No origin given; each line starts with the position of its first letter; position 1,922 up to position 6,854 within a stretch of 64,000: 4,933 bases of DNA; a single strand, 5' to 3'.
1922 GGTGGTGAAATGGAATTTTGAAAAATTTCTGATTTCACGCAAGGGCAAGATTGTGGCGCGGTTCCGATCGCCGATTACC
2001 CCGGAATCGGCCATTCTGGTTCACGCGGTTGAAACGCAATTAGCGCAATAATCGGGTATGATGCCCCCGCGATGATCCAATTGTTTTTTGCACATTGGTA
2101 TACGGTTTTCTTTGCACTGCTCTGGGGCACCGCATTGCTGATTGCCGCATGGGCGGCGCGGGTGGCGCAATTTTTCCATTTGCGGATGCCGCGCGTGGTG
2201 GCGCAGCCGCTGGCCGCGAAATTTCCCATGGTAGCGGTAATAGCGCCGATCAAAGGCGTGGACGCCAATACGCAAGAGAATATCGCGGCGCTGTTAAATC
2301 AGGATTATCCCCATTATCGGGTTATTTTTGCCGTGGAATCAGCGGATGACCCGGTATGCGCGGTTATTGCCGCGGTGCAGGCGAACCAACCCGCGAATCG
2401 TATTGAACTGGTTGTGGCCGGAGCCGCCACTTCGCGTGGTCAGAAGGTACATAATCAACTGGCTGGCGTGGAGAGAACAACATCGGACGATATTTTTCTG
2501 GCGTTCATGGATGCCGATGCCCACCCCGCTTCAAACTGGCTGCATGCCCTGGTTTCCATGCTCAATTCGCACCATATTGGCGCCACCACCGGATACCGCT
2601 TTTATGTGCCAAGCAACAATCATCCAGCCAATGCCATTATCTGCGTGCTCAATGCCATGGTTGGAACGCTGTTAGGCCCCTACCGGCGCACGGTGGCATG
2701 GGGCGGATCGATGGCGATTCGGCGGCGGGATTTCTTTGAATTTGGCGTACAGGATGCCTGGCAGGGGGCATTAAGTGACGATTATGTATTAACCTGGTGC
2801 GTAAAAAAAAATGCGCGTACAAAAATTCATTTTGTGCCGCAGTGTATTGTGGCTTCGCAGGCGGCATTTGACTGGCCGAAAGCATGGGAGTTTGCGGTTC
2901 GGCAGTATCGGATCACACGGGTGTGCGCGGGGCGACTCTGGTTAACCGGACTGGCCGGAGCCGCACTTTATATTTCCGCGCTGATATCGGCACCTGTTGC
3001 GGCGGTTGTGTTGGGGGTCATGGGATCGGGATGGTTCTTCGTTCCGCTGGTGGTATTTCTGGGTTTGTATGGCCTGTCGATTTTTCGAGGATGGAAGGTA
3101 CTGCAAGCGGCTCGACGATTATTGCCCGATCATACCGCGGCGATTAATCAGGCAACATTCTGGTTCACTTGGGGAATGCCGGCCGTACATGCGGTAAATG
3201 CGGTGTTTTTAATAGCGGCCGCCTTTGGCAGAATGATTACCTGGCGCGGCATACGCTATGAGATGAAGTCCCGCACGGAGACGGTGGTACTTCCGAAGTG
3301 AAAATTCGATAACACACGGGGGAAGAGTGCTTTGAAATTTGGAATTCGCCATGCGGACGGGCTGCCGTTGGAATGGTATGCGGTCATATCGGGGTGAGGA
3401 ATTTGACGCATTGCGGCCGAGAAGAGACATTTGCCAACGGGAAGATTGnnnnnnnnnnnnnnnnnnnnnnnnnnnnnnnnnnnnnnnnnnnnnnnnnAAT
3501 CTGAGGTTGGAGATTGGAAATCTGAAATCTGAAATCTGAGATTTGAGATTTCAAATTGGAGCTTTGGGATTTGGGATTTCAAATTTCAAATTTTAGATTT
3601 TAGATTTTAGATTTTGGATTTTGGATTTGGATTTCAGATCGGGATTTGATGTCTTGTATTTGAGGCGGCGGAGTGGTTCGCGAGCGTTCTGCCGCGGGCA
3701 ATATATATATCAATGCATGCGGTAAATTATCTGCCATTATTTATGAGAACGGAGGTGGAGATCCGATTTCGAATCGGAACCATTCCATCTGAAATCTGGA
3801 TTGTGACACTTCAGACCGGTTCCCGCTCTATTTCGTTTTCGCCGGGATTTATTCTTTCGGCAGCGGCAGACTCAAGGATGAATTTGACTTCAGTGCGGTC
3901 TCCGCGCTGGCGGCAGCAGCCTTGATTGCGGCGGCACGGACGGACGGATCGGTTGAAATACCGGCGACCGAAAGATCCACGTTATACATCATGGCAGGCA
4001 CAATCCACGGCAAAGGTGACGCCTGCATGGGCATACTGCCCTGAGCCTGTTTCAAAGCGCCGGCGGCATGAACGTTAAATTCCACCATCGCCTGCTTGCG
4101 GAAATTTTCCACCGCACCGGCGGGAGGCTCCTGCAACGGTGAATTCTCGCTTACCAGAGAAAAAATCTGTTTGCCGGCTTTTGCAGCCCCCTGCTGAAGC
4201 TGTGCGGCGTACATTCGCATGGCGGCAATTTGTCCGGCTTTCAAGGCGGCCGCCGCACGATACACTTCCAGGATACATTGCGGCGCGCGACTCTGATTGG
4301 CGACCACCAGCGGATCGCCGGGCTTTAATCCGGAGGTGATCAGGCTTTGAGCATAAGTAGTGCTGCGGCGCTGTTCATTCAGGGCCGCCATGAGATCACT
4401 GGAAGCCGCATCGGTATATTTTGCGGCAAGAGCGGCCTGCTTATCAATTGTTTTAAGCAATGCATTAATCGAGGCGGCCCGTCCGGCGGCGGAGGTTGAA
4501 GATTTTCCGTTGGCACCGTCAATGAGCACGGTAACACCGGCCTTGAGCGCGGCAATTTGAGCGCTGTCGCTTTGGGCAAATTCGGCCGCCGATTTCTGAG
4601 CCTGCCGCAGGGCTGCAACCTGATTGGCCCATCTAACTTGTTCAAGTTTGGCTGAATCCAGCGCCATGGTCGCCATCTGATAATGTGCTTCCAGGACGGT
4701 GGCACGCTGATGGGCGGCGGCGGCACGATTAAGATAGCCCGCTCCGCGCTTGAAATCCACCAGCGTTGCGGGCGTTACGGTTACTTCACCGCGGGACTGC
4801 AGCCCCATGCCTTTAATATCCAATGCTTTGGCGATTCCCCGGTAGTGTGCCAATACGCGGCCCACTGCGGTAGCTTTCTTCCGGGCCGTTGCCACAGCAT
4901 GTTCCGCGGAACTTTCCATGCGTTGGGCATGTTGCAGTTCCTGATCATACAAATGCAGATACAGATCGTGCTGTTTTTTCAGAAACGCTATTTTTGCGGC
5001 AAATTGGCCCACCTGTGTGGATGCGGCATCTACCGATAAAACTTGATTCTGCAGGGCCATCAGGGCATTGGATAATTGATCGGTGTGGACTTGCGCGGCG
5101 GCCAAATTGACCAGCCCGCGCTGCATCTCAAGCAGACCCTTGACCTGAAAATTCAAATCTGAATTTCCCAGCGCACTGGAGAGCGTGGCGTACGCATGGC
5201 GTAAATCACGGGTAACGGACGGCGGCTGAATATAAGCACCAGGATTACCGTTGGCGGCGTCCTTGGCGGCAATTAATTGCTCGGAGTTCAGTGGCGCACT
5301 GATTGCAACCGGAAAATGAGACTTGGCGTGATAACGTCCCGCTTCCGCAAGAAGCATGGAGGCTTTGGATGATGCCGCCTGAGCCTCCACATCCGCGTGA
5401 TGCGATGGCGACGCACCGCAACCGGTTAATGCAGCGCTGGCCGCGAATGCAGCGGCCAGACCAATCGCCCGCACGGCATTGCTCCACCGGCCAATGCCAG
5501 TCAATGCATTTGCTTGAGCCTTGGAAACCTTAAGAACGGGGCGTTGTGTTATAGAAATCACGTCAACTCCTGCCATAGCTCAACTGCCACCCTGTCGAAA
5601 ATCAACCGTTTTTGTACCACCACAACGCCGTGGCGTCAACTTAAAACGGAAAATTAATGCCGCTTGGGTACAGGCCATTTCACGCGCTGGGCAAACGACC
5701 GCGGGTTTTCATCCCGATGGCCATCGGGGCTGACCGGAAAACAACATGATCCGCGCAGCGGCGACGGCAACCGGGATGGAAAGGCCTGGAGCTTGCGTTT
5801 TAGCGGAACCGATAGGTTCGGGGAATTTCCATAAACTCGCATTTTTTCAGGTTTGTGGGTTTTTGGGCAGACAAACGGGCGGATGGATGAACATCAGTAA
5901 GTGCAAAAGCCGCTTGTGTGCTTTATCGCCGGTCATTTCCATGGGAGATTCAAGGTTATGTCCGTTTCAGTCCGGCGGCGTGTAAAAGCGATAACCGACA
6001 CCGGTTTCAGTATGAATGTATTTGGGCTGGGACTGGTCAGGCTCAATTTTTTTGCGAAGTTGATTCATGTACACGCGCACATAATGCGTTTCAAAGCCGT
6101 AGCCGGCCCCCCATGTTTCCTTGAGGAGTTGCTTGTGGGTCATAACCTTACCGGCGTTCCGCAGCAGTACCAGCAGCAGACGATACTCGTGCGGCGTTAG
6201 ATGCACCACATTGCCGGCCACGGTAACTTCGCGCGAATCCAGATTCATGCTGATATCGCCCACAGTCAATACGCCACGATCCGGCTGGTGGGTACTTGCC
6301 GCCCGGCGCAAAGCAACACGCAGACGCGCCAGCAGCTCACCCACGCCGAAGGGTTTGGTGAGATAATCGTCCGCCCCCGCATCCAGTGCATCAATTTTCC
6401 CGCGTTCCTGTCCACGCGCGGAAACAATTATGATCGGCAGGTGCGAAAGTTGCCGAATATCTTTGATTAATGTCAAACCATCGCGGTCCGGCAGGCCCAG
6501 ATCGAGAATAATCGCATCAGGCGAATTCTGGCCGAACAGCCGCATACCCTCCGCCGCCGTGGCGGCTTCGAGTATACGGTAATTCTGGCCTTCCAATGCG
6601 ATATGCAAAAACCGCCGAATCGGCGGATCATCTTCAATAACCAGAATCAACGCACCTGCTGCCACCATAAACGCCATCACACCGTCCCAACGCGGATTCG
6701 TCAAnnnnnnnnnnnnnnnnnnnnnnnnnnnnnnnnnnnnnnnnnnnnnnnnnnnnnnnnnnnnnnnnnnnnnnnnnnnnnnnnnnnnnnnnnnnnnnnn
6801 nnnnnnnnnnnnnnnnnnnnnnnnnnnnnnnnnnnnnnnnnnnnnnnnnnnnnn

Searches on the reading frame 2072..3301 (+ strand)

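Call 51: search_protein_families(library=pfam, proteins=[window:2072-3301:+], max_evalue=0.000001)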
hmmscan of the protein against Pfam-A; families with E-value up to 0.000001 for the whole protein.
window:2072-3301:+ (409 aa): 3 families
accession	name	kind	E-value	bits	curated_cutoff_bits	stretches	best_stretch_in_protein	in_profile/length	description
PF13641.12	Glyco_tranf_2_3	-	7.2e-17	62.6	27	1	54-278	3-223/230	Glycosyltransferase like family 2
PF13506.12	Glyco_transf_21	-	1.6e-12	47.7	21.7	1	109-264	3-156/174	Glycosyl transferase family 21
PF00535.33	Glycos_transf_2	-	7.3e-08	33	23.3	1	56-219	2-162/168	Glycosyl transferase family 2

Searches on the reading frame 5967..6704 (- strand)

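Call 51: search_protein_families(library=pfam, proteins=[window:5967-6704:-], max_evalue=0.000001)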
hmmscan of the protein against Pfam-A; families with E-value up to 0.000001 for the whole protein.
window:5967-6704:- (245 aa): 2 families
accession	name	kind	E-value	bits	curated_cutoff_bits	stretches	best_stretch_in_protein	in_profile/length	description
PF00072.30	Response_reg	-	2.3e-28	99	30.2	1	20-128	1-110/111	Response regulator receiver domain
PF00486.34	Trans_reg_C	-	3.1e-25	88.5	26.2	1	164-240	1-77/77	Transcriptional regulatory protein, C terminal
